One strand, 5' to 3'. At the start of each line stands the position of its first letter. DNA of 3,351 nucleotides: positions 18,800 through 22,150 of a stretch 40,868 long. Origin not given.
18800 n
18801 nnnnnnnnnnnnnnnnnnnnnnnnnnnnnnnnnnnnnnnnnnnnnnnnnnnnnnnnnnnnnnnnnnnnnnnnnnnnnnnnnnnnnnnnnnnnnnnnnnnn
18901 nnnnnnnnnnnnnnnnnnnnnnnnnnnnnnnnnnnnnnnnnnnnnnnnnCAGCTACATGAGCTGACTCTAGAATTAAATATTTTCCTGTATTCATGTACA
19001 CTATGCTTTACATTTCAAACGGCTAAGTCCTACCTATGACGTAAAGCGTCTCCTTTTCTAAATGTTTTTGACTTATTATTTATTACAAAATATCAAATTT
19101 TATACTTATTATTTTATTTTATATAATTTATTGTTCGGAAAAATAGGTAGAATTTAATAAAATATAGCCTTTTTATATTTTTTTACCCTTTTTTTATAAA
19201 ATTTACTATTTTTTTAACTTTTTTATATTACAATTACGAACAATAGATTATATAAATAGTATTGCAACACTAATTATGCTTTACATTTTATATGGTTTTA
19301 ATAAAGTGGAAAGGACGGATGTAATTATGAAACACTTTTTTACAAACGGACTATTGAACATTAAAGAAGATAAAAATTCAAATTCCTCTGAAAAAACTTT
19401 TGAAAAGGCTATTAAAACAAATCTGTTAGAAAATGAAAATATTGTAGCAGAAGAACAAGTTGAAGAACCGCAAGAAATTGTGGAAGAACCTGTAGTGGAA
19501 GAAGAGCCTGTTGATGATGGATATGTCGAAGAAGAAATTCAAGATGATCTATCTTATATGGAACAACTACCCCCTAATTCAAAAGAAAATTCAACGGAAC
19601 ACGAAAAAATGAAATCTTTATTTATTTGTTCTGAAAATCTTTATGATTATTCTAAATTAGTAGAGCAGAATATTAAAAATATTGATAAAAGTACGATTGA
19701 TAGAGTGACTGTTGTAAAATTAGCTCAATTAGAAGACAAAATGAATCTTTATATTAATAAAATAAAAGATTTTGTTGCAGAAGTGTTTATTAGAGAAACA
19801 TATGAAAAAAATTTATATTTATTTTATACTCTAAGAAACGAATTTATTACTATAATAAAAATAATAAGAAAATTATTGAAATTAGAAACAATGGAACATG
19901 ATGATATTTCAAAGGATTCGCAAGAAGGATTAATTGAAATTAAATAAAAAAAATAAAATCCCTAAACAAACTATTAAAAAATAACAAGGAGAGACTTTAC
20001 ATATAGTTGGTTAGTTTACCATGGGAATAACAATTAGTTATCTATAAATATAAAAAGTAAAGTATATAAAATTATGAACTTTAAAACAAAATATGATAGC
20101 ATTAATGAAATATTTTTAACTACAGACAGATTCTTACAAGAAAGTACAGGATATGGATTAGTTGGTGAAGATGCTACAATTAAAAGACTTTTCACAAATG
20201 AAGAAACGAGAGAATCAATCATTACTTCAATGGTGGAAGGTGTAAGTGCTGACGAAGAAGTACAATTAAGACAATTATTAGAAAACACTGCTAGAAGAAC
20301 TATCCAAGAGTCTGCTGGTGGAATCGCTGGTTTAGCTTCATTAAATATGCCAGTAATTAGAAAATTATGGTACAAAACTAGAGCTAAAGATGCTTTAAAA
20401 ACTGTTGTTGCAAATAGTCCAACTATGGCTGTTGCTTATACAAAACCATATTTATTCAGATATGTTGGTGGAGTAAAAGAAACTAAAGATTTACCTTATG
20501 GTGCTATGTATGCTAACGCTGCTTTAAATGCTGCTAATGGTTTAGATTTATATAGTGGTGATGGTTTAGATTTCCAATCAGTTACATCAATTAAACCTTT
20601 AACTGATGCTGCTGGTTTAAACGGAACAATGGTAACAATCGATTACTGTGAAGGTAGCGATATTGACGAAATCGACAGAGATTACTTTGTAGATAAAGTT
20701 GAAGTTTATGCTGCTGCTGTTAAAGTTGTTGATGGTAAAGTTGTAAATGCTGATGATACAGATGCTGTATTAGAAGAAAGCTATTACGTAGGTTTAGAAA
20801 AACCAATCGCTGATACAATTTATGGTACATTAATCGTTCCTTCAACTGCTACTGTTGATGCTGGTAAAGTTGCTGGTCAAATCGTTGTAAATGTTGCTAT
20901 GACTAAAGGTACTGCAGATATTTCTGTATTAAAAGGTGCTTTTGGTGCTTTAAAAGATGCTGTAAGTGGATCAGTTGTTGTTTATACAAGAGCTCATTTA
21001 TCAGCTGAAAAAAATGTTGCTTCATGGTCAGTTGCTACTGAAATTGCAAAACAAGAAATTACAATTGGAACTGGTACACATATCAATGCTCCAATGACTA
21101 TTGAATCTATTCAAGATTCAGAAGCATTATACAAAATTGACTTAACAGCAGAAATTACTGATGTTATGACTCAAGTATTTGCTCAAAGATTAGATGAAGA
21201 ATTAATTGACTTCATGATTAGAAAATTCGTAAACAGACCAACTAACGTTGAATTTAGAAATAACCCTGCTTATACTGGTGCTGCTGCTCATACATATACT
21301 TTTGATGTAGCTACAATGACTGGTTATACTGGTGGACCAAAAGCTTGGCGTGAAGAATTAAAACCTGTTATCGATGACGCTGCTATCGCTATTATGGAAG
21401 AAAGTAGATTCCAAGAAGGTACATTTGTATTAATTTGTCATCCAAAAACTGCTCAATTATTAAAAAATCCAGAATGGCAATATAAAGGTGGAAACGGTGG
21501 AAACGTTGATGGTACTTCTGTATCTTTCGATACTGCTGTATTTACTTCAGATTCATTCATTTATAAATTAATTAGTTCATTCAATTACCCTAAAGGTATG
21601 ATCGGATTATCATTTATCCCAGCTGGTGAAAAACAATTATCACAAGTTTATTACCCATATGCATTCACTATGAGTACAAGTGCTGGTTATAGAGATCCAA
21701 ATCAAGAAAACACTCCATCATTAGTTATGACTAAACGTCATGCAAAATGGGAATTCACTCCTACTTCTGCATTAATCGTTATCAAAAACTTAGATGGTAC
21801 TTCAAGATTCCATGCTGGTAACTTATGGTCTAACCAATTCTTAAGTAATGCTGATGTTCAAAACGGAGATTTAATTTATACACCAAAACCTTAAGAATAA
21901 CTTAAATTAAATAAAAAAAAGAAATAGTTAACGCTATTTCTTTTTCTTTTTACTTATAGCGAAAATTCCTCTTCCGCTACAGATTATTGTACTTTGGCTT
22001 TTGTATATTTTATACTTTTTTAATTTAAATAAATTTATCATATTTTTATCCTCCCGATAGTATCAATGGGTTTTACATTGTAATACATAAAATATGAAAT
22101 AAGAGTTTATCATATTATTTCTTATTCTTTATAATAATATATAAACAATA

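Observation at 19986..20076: Split ribosome-binding site: the capsid gene SD and AUG are 80 nt apart, bridged by a conserved clamp helix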

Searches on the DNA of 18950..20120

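Call 49: search_rna_families(source=window, start=18950, end=20120, threshold=evalue, max_evalue=10)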
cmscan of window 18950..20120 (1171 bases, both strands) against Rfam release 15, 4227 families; matches with E-value up to 10: 5.
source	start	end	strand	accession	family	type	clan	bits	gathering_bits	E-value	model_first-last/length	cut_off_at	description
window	19605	19637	-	RF00180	REN-SRE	Cis-reg;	-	25.5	41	0.00099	1-37/37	no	Renin stability regulatory element (REN-SRE)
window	19319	19394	+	RF00476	snosnR61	Gene; snRNA; snoRNA; CD-box;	CL00051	18.4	45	5.2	1-85/85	no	Small nucleolar RNA snR61/Z1/Z11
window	19277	19315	+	RF00932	mir-471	Gene; miRNA;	-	18.1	80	1.4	1-66/66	no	mir-471 microRNA precursor family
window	19183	19207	-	RF02929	algC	Cis-reg;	-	15.1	33.8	9.5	1-52/52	no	algC RNA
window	19434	19567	+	RF02111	IS009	Gene;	-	12.1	117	4.1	1-199/199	no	IS009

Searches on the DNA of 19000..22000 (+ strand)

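Call 9: search_dna_similar(query=window:19000-22000:+, collection=phages, mode=distant, max_rows=30)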
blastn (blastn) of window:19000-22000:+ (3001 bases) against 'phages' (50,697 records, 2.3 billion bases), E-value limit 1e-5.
No match.
